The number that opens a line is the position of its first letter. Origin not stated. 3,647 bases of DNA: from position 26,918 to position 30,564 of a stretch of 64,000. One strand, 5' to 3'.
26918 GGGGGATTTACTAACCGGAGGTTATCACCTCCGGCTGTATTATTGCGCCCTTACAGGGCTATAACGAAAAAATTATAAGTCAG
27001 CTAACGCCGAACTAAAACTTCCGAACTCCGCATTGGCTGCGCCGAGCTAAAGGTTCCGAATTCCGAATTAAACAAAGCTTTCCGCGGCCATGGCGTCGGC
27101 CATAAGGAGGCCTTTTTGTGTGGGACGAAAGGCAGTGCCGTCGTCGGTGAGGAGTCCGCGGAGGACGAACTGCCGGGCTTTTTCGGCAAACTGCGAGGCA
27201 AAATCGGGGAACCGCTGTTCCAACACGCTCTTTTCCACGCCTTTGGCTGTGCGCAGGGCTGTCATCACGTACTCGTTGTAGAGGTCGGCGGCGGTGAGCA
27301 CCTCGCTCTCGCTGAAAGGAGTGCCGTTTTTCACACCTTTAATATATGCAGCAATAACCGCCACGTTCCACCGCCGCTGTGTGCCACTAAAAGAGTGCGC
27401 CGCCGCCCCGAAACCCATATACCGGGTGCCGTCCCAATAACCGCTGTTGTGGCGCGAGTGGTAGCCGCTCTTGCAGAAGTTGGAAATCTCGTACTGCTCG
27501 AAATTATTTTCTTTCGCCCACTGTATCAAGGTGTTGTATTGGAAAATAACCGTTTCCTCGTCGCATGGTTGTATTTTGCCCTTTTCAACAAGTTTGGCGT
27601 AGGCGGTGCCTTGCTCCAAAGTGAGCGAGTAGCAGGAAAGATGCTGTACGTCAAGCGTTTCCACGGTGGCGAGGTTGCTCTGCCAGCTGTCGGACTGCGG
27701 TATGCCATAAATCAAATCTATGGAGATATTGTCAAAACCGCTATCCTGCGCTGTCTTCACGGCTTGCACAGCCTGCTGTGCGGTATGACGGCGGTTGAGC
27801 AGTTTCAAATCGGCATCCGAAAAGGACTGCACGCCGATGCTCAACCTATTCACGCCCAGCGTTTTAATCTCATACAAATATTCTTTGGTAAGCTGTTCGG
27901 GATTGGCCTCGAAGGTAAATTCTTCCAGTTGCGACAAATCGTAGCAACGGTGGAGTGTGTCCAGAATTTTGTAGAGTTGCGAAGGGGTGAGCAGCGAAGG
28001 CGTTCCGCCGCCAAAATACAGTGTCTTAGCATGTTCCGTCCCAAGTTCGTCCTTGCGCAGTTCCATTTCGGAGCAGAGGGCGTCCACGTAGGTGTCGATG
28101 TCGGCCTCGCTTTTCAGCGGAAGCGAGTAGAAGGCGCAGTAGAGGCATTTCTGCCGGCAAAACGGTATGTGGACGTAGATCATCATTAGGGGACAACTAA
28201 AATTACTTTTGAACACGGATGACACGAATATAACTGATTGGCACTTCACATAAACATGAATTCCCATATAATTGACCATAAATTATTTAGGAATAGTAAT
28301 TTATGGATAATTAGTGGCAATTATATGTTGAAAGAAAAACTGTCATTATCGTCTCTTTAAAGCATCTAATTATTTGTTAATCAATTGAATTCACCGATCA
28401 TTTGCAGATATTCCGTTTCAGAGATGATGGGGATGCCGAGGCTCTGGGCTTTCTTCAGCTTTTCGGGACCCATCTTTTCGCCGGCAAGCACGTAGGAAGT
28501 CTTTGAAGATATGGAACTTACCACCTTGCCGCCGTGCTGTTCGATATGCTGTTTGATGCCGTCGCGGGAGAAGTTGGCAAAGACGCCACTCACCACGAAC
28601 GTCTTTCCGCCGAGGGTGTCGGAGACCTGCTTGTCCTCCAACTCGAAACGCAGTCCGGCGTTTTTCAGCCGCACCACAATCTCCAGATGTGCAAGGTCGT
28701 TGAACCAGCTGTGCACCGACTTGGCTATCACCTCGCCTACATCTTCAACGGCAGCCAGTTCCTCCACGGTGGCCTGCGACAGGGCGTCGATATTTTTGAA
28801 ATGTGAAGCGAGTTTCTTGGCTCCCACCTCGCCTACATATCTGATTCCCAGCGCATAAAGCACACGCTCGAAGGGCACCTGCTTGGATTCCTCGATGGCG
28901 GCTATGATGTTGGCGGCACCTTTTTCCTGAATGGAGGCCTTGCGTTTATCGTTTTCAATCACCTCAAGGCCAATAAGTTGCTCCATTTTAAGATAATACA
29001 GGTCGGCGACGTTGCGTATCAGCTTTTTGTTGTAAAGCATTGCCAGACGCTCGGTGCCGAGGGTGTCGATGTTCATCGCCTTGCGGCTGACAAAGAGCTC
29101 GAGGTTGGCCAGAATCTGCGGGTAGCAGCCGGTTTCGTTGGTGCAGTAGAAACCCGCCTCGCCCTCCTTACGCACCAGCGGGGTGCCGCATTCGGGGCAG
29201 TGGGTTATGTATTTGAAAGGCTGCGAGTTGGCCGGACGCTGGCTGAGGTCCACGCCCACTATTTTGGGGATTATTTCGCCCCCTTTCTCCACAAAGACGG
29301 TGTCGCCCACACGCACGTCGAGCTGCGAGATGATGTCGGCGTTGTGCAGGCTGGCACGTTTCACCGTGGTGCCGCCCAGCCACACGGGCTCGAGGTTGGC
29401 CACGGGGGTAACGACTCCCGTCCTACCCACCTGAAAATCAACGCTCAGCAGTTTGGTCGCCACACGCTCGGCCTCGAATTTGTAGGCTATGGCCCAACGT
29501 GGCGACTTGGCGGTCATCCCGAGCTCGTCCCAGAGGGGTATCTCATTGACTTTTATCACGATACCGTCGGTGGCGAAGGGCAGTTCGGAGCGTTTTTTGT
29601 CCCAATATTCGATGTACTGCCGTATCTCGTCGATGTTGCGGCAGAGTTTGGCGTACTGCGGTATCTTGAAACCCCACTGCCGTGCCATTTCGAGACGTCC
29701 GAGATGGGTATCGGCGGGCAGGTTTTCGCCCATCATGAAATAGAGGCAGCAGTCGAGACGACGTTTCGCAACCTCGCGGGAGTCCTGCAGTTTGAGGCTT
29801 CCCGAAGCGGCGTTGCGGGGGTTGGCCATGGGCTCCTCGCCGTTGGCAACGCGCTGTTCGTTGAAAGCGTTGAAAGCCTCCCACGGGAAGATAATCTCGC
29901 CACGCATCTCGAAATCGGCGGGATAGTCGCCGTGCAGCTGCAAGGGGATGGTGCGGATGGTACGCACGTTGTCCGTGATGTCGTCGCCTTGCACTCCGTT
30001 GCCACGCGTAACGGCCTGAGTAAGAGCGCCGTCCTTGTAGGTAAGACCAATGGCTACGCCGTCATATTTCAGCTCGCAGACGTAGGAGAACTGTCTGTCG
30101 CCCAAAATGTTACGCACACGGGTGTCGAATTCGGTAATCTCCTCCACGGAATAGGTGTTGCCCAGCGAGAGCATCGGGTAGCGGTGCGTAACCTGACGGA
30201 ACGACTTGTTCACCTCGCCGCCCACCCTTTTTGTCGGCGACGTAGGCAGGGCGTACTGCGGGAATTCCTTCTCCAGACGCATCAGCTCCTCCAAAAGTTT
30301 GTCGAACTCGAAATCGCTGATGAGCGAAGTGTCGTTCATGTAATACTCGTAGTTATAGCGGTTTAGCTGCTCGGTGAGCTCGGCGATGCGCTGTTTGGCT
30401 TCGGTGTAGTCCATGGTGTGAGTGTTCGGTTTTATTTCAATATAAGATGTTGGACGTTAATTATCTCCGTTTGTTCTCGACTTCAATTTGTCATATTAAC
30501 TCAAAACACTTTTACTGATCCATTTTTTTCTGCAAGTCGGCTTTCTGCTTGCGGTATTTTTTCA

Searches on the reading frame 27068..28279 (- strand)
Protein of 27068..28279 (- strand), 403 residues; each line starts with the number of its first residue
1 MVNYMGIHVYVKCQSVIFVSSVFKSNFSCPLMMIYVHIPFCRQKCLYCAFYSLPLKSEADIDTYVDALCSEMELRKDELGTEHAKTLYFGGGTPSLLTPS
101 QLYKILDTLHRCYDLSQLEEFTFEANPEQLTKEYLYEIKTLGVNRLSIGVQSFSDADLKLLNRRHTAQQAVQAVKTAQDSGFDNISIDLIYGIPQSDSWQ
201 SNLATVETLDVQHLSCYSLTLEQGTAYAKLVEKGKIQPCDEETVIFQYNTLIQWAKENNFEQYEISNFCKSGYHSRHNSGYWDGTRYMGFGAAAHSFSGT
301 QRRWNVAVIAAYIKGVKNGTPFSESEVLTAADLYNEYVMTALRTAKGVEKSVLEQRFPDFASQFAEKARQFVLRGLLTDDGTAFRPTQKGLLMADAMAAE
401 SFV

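Call 4: search_protein_families(library=pfam, proteins=[window:27068-28279:-], max_evalue=0.01)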
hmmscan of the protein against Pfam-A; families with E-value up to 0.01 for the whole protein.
window:27068-28279:- (403 aa): 2 families
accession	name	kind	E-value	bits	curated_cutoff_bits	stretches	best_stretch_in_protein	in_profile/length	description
PF04055.27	Radical_SAM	-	2.7e-24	86.6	29.5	1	35-197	1-156/166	Radical SAM superfamily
PF06969.22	HemN_C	-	3.8e-11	43.3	24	1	328-392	1-66/67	HemN C-terminal domain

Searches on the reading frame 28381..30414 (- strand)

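Call 4: search_protein_families(library=pfam, proteins=[window:28381-30414:-], max_evalue=0.01)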
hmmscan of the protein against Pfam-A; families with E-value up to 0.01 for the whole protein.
window:28381-30414:- (677 aa): 12 families
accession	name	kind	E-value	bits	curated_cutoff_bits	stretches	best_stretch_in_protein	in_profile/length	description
PF01653.23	DNA_ligase_aden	-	4.9e-91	305.2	27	1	70-316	2-253/253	NAD-dependent DNA ligase adenylation domain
PF03120.22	DNA_ligase_OB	-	3.6e-34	116.9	32.9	1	320-396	2-78/79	NAD-dependent DNA ligase OB-fold domain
PF12826.13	HHH_2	-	7e-25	87.4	27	1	517-580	1-64/64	Helix-hairpin-helix motif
PF00533.33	BRCT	-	1.1e-14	54.8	21.3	1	601-668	6-73/78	BRCA1 C Terminus (BRCT) domain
PF03119.21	DNA_ligase_ZBD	-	7.6e-11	42.1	25.8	1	405-430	1-25/27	NAD-dependent DNA ligase C4 zinc finger domain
PF12738.14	PTCB-BRCT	-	3.2e-06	27.5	22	1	612-665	8-60/63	twin BRCT domain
PF14520.12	HHH_5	-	5.6e-06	27.2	27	1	522-567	5-51/57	Helix-hairpin-helix domain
PF22745.1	Nlig-Ia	-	6.7e-06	27.1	27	1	8-53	4-49/92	DNA ligase-like, N-terminal NAD+-binding domain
PF00633.29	HHH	-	2.2e-05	24.5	24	1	543-569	3-29/30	Helix-hairpin-helix motif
PF16589.12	BRCT_2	-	0.00042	21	27.3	1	603-665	5-66/86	BRCT domain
PF06677.18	Auto_anti-p27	-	0.0019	18.7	24.1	1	404-424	16-36/40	Sjogren's syndrome/scleroderma autoantigen 1 (Autoantigen p27)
PF01396.24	Zn_ribbon_Top1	-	0.0098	16.1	32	0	405-424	3-24/39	Topoisomerase DNA binding C4 zinc finger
